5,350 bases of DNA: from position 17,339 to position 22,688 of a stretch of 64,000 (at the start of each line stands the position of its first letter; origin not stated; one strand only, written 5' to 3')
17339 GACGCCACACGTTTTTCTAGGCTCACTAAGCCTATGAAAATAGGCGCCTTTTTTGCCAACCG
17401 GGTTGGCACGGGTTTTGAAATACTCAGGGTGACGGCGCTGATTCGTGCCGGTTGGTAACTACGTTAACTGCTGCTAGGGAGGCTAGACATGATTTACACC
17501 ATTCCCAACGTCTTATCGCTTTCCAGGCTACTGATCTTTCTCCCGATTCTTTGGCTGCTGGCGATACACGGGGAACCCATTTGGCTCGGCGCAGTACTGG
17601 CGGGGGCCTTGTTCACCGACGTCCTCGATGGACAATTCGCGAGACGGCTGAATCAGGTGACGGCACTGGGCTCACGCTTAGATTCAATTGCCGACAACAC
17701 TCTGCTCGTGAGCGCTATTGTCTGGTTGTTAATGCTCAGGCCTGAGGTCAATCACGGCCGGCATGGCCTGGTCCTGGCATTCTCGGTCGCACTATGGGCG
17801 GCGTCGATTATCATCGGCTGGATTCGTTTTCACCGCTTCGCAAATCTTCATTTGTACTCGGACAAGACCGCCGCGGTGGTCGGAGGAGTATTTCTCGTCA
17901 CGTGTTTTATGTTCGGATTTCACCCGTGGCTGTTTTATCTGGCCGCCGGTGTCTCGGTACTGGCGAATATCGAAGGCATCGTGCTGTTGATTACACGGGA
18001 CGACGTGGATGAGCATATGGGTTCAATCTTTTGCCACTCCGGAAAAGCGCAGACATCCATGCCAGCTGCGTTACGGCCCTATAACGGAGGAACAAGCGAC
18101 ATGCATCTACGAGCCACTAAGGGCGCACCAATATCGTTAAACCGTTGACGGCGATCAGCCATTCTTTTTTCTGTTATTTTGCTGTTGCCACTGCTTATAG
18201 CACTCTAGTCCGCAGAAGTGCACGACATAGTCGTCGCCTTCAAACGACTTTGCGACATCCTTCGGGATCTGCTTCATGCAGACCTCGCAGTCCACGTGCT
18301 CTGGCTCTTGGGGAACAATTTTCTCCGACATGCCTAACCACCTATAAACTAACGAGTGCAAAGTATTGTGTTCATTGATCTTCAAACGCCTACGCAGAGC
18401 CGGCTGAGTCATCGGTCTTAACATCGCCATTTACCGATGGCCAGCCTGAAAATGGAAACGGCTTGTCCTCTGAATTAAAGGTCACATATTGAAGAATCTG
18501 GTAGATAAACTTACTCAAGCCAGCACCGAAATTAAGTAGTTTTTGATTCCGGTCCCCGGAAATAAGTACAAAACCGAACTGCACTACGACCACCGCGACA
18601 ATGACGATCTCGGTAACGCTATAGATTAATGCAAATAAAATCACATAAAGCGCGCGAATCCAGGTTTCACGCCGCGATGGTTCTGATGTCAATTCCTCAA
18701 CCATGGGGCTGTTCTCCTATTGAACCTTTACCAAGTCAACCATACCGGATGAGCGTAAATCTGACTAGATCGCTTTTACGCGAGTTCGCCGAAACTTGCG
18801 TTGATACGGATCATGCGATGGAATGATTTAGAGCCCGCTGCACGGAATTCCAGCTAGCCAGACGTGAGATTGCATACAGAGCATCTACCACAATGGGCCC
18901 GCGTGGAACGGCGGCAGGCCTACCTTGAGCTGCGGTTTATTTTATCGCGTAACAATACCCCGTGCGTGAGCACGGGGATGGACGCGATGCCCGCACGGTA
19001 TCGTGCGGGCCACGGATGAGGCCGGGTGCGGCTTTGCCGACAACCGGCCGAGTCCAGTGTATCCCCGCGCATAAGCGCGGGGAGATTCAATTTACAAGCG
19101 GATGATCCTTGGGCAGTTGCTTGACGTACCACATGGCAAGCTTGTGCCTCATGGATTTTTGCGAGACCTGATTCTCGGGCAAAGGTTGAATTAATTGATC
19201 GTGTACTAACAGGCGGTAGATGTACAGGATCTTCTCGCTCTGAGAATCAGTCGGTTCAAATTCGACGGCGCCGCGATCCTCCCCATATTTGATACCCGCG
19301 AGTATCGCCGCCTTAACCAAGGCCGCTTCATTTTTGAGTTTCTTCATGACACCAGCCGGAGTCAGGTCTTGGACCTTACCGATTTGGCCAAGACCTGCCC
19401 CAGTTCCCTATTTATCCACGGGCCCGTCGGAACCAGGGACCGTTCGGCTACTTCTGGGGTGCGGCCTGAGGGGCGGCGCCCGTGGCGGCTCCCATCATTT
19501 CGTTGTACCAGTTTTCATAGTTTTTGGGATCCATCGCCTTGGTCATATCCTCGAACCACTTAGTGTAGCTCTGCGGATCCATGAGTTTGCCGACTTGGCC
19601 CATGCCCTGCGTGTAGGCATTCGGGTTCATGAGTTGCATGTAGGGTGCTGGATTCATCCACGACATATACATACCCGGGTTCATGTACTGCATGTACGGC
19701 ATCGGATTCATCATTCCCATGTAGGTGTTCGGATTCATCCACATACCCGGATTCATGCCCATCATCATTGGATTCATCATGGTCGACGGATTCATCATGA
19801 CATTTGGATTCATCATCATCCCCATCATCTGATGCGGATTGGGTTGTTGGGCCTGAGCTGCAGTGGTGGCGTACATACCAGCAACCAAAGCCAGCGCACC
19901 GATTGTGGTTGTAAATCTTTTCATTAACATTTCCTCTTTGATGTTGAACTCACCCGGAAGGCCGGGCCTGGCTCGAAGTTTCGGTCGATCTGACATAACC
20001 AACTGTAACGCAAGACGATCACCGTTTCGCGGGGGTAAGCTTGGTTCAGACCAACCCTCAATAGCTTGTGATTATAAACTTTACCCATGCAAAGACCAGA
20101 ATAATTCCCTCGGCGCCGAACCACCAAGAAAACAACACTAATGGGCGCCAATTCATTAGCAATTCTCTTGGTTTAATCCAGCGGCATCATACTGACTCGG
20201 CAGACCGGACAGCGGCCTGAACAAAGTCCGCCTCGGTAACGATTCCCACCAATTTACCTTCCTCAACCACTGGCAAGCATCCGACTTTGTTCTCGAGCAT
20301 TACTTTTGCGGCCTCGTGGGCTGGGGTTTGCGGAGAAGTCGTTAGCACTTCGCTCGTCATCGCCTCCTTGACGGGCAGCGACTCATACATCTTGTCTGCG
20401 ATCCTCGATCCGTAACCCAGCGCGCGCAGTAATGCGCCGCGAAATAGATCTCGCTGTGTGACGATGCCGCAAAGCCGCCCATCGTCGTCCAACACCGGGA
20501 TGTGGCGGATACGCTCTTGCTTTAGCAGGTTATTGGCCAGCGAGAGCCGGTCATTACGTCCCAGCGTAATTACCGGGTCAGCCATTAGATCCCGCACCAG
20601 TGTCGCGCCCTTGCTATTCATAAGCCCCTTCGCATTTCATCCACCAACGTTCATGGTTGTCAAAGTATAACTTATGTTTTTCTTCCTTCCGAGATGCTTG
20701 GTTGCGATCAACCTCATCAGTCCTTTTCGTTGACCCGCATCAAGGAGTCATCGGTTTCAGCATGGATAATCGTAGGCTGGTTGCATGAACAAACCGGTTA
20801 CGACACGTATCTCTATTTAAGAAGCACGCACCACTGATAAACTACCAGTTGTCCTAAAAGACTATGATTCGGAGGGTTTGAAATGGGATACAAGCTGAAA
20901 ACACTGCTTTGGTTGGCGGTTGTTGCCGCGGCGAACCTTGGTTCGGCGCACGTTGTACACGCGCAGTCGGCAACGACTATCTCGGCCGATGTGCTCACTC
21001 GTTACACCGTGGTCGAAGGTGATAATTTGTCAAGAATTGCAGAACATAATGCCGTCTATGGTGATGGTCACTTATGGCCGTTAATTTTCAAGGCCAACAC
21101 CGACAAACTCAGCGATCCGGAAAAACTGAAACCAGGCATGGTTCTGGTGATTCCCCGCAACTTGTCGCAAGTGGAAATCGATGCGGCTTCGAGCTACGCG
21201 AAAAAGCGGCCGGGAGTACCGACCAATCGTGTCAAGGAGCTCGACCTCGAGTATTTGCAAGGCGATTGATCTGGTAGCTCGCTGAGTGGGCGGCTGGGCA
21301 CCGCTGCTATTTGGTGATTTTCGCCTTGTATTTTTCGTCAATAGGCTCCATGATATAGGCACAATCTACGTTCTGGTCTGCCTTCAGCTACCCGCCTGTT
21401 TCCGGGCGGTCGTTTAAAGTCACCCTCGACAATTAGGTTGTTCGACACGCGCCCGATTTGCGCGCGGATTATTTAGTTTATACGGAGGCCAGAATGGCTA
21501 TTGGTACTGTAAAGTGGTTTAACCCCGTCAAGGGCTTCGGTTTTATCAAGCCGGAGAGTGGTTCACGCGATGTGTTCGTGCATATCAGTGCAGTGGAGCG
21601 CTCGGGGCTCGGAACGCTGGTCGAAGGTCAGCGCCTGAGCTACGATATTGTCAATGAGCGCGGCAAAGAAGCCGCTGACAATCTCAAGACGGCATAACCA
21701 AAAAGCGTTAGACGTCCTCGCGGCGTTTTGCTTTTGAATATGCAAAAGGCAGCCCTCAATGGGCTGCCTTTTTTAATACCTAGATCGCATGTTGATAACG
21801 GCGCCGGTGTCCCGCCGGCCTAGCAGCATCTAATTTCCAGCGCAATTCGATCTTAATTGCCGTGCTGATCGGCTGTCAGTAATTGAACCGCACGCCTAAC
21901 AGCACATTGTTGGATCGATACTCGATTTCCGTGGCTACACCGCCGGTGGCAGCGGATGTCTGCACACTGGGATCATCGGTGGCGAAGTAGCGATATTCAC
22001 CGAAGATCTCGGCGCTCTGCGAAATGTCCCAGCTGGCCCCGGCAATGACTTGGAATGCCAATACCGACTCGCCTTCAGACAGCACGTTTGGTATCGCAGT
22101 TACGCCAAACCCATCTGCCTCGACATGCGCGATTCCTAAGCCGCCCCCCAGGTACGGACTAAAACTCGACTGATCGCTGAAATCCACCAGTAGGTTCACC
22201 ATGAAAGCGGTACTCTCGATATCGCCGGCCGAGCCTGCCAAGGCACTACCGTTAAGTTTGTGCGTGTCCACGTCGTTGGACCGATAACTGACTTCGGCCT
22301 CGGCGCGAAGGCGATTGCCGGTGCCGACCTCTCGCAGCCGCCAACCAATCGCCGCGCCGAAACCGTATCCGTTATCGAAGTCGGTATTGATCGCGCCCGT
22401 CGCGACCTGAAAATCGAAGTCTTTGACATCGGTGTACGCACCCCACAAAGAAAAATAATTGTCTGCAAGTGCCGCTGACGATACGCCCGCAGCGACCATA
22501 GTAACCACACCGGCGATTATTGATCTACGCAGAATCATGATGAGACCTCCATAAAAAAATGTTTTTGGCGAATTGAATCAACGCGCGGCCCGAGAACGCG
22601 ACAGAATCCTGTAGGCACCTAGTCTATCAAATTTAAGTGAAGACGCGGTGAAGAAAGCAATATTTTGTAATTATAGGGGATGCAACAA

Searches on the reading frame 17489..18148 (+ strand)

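Call 71: search_protein_families(library=pfam, proteins=[window:17489-18148:+], max_evalue=1e-8)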
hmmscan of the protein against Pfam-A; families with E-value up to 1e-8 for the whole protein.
window:17489-18148:+ (219 aa): 1 family
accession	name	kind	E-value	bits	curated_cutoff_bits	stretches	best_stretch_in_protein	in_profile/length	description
PF01066.26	CDP-OH_P_transf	-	3.9e-21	76.5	22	1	4-157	2-151/152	CDP-alcohol phosphatidyltransferase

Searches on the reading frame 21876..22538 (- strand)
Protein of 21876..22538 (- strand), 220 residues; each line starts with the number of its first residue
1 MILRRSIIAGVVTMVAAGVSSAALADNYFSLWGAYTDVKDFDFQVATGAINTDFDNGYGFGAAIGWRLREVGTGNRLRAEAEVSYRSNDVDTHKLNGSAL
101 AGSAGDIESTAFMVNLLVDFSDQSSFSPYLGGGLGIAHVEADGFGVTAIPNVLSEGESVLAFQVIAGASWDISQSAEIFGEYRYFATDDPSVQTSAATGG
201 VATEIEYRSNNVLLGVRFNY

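Call 72: search_protein_families(library=pfam, proteins=[window:21876-22538:-], max_evalue=1e-8)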
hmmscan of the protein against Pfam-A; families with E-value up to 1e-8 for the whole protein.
window:21876-22538:- (220 aa): 1 family
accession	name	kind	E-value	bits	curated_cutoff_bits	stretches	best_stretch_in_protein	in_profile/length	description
PF13505.12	OMP_b-brl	-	3.7e-13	50.4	28.7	1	14-201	4-158/175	Outer membrane protein beta-barrel domain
